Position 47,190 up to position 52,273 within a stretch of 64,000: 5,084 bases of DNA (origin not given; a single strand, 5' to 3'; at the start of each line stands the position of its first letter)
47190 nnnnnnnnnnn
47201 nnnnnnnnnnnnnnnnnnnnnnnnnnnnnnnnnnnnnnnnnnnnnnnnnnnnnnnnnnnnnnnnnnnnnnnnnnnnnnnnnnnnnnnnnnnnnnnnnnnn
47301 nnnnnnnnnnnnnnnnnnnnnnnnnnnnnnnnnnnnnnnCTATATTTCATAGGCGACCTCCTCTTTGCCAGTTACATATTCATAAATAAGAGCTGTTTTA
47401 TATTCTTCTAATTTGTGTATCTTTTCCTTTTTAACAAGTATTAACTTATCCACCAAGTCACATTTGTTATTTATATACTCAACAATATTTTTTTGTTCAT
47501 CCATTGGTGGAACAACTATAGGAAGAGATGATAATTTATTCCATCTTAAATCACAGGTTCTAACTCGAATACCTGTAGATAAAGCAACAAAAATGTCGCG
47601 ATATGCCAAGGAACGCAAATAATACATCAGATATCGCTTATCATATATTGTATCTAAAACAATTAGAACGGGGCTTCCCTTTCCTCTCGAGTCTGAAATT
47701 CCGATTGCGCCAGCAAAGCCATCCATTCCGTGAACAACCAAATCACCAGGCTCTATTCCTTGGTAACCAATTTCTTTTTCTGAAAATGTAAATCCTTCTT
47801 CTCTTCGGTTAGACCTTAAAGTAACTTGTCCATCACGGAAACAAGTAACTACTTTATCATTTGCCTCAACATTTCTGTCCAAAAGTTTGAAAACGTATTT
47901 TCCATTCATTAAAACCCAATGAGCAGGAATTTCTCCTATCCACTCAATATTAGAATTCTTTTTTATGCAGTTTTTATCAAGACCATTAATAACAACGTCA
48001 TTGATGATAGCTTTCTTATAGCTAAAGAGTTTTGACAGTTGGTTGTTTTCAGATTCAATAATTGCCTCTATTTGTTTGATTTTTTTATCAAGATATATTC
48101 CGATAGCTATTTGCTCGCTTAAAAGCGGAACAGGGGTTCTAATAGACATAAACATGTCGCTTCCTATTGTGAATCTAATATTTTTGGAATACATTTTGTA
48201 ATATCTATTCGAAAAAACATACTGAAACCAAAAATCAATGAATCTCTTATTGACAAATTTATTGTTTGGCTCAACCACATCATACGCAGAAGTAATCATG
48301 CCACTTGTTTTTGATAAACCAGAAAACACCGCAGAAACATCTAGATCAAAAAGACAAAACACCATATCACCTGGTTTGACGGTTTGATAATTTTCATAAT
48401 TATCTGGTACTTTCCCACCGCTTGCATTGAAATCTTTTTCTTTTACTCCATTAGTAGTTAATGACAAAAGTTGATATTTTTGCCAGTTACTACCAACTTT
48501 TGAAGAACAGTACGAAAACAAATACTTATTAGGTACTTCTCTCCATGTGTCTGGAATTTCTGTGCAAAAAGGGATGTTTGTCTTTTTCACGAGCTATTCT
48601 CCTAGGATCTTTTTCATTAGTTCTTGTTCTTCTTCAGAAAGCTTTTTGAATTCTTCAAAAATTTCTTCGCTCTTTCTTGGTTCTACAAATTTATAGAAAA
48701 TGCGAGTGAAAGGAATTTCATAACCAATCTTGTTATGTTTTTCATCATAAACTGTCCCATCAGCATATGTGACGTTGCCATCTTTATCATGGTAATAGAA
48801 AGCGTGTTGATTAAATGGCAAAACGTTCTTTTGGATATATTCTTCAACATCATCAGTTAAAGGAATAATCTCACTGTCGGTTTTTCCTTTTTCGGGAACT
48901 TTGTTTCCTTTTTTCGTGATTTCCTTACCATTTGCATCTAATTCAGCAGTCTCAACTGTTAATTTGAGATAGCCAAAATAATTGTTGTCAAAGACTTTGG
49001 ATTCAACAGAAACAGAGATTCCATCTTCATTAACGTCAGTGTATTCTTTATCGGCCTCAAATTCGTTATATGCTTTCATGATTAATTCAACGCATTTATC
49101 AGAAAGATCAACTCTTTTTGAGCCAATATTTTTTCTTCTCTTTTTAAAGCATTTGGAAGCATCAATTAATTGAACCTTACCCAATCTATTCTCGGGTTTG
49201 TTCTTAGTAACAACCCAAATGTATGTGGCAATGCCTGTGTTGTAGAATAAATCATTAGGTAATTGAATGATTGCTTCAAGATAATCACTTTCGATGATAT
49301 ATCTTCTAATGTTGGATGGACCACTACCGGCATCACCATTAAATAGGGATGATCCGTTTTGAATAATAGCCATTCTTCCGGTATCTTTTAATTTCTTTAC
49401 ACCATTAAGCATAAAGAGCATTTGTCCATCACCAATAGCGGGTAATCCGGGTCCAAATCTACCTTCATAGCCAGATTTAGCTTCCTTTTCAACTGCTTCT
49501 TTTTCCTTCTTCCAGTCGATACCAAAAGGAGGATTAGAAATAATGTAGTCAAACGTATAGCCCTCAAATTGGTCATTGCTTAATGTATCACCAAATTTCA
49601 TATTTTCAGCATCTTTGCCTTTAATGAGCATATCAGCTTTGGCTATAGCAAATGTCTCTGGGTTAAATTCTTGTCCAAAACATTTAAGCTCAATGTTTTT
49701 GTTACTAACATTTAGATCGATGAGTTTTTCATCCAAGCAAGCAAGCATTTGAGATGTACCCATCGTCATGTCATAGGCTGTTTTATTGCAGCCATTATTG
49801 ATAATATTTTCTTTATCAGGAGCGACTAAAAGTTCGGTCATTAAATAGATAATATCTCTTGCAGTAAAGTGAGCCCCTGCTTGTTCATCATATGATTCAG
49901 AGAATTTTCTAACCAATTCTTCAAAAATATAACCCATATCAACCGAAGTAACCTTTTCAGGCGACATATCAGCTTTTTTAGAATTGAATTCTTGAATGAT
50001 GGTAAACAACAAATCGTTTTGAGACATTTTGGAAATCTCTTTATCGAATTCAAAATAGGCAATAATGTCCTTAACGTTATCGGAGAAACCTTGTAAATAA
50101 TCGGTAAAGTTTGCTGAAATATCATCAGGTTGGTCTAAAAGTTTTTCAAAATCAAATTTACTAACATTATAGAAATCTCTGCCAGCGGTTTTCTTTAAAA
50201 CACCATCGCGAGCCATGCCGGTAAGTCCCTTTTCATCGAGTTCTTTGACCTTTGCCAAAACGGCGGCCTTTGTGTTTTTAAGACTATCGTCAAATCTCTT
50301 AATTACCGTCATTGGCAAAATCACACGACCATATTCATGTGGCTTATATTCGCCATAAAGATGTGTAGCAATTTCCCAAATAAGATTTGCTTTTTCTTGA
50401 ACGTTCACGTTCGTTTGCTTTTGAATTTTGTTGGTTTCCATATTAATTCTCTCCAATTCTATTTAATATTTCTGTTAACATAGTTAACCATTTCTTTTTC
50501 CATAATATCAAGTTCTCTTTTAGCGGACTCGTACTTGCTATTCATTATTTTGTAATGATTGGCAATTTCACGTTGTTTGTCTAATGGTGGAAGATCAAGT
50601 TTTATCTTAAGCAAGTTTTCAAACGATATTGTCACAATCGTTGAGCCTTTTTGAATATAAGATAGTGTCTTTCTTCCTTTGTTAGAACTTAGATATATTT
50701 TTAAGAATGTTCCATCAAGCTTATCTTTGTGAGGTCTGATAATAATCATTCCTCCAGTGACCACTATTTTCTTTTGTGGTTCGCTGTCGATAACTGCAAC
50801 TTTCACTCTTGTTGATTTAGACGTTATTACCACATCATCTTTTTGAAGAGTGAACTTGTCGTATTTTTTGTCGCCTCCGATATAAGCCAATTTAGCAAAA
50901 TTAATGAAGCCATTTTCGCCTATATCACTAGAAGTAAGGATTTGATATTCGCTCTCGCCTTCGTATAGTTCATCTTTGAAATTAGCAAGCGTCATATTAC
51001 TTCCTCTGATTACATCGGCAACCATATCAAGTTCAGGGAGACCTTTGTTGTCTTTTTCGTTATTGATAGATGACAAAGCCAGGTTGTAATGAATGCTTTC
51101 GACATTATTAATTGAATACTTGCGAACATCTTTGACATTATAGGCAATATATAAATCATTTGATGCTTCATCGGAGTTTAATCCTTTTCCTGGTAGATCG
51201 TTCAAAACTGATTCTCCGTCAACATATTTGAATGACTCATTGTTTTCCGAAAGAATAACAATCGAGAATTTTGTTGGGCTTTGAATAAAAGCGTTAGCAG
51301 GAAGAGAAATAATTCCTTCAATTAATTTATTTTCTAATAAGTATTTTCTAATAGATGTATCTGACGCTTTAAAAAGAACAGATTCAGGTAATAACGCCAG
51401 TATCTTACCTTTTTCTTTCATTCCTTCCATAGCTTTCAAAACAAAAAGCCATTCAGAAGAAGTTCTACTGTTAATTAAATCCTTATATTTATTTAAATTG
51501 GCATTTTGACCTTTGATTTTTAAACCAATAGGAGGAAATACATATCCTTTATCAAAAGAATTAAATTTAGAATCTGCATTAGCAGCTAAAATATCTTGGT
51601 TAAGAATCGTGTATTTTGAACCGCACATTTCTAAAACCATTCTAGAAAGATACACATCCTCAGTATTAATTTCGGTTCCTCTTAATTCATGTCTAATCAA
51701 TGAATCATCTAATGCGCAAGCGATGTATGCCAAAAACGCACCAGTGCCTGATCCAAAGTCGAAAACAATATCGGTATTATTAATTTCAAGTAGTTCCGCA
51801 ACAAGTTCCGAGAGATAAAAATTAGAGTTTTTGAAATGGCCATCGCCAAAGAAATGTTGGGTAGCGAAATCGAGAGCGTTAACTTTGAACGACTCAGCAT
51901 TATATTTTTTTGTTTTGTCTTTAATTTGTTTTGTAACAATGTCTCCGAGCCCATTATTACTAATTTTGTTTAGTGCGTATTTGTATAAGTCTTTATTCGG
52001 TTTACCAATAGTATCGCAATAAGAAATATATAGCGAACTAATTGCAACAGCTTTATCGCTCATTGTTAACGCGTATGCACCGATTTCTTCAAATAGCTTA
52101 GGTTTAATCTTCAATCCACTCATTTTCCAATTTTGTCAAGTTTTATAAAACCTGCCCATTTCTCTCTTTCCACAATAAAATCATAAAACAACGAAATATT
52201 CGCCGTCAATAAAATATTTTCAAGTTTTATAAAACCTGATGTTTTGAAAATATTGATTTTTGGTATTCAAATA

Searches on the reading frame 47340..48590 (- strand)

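Call 14: search_protein_families(library=pfam, proteins=[window:47340-48590:-], max_evalue=0.001)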
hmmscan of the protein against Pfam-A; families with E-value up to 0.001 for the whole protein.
window:47340-48590:- (416 aa): 1 family
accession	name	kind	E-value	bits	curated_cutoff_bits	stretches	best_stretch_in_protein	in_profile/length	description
PF01420.25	Methylase_S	-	5.4e-07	30.4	22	0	308-375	88-151/168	Type I restriction modification DNA specificity domain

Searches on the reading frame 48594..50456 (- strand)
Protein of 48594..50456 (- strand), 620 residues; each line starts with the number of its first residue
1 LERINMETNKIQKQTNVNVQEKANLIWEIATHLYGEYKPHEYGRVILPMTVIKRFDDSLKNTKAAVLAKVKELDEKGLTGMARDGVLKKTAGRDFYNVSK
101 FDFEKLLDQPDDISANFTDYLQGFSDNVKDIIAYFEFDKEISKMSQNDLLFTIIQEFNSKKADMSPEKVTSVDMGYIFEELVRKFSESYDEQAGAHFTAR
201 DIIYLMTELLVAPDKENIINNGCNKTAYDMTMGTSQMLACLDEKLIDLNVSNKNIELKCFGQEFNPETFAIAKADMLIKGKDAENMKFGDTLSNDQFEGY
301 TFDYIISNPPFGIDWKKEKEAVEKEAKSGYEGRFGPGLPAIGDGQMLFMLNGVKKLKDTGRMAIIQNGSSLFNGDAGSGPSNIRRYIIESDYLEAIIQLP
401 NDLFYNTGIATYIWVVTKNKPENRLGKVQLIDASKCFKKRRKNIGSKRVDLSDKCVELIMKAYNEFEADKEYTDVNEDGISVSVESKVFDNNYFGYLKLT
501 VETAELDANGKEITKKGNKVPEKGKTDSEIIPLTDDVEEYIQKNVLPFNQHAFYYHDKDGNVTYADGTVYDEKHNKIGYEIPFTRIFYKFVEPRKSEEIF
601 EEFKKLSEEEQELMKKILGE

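Call 14: search_protein_families(library=pfam, proteins=[window:48594-50456:-], max_evalue=0.001)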
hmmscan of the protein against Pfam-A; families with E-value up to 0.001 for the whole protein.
window:48594-50456:- (620 aa): 3 families
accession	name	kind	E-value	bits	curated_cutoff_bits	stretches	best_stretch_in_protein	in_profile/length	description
PF02384.22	N6_Mtase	-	2.1e-58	198.5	20.4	1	174-475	6-284/311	N-6 DNA Methylase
PF12161.14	HsdM_N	-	2.4e-24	86.9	24.5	1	24-157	3-135/135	HsdM N-terminal domain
PF07669.17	Eco57I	-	4.2e-10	40.4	25.3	1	278-403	43-170/171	Eco57I restriction-modification methylase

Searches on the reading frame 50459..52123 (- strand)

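Call 14: search_protein_families(library=pfam, proteins=[window:50459-52123:-], max_evalue=0.001)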
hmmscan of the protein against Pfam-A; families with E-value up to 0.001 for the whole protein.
window:50459-52123:- (554 aa): 2 families
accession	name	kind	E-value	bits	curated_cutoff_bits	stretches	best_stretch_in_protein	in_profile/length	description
PF02384.22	N6_Mtase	-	9.4e-23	81.4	20.4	1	104-307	34-243/311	N-6 DNA Methylase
PF01420.25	Methylase_S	-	6.2e-11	43.2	22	1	387-522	26-147/168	Type I restriction modification DNA specificity domain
